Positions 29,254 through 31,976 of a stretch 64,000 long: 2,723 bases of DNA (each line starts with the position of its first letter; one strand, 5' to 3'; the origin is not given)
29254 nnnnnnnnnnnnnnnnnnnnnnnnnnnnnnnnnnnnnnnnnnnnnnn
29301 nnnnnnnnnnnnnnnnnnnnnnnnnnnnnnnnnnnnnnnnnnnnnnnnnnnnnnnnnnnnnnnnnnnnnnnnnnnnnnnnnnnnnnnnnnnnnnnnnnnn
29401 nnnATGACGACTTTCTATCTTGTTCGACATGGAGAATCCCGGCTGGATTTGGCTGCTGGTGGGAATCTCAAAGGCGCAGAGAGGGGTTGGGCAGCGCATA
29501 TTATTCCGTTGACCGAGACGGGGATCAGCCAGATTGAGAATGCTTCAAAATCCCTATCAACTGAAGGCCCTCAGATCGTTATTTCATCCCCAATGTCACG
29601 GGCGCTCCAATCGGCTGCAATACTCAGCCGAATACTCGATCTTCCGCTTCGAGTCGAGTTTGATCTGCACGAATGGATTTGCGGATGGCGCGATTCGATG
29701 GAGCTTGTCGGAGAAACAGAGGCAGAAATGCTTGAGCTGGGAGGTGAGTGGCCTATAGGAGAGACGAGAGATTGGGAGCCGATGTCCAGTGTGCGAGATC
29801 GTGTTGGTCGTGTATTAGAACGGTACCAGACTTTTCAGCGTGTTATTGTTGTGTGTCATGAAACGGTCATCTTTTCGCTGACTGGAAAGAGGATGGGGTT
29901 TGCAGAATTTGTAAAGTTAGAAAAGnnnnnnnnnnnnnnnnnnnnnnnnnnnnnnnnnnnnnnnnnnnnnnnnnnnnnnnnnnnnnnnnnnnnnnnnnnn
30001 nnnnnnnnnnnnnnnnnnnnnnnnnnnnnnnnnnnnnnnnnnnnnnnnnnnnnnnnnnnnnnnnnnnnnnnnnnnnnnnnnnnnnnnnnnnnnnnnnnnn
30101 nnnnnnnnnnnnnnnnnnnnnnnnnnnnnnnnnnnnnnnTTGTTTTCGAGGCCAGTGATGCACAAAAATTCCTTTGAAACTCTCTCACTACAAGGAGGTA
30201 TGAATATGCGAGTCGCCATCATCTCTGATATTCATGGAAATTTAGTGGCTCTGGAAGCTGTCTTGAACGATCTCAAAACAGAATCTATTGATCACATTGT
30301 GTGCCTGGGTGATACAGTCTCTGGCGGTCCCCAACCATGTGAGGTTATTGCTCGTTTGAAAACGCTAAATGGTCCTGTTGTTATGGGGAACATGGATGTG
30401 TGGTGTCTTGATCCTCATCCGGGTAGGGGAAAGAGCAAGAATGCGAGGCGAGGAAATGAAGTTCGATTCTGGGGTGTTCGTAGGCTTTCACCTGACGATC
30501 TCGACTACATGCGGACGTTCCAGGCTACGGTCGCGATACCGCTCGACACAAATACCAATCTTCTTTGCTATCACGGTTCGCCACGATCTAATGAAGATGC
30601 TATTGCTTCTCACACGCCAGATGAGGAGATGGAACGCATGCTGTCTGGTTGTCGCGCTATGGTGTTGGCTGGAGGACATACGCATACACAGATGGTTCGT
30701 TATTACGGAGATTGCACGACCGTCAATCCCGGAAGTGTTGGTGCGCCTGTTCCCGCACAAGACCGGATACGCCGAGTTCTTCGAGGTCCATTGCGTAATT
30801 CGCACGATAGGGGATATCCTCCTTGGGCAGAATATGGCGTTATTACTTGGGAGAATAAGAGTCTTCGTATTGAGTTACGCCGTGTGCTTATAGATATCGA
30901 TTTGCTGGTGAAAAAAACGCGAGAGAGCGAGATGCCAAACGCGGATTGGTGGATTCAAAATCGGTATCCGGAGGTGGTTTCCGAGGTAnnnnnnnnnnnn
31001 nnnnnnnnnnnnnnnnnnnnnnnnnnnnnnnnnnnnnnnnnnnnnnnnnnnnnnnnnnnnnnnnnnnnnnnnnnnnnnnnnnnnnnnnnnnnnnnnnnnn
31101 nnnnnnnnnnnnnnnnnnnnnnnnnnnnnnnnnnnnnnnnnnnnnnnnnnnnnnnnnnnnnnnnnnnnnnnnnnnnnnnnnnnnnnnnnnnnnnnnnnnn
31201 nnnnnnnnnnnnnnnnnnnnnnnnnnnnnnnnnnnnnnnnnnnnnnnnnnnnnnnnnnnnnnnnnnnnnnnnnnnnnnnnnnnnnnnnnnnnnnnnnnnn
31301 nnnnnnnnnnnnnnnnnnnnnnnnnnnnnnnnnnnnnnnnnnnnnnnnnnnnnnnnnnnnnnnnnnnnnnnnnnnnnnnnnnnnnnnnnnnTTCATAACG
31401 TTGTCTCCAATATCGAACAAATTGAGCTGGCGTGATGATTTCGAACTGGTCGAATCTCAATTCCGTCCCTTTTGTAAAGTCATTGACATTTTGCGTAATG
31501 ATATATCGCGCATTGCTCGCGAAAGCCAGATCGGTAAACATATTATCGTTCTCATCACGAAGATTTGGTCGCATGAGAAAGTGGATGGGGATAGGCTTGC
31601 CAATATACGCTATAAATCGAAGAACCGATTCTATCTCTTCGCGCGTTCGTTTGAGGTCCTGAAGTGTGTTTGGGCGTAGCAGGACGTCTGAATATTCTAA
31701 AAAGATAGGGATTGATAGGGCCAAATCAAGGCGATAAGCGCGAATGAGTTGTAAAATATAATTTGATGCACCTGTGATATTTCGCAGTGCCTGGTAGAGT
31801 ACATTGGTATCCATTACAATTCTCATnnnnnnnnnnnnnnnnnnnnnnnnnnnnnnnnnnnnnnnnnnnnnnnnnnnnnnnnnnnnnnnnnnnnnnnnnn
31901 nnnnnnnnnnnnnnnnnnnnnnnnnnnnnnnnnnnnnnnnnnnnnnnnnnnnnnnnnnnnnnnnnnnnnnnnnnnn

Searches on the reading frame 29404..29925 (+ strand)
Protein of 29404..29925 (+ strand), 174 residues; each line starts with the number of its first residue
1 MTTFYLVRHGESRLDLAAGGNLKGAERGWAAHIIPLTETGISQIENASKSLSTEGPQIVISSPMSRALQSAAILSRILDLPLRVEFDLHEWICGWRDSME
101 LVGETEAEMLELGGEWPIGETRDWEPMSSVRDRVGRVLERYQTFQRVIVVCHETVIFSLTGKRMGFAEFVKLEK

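Call 8: search_protein_families(library=pfam, proteins=[window:29404-29925:+])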
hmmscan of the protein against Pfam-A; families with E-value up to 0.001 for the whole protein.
window:29404-29925:+ (174 aa): 1 family
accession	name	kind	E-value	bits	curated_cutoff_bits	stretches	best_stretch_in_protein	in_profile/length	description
PF00300.27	His_Phos_1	-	2.2e-21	76.8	21.7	1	4-162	1-157/194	Histidine phosphatase superfamily (branch 1)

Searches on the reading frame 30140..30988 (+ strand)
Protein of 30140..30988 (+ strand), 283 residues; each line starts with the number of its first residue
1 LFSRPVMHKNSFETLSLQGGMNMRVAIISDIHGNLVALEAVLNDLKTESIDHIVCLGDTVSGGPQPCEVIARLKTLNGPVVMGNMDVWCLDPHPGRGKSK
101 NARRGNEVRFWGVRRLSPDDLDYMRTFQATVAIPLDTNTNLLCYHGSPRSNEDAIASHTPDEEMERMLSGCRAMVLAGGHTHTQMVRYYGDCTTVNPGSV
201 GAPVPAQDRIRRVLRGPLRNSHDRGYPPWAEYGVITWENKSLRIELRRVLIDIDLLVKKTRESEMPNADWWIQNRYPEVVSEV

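Call 8: search_protein_families(library=pfam, proteins=[window:30140-30988:+])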
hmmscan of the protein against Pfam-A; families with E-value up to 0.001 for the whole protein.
window:30140-30988:+ (283 aa): 2 families
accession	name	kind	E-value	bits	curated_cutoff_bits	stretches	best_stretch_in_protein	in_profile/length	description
PF12850.12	Metallophos_2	-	5.7e-22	78.8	27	1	23-207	1-142/154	Calcineurin-like phosphoesterase superfamily domain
PF00149.33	Metallophos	-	1.2e-15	58.9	21.5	1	23-183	1-190/191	Calcineurin-like phosphoesterase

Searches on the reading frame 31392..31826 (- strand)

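Call 9: search_protein_families(library=pfam, proteins=[window:31392-31826:-])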
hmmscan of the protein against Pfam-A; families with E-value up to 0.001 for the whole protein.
window:31392-31826:- (145 aa): 1 family
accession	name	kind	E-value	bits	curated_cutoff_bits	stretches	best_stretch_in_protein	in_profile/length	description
PF13470.12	PIN_3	-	5.2e-18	66.4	27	1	2-114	1-114/115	PIN domain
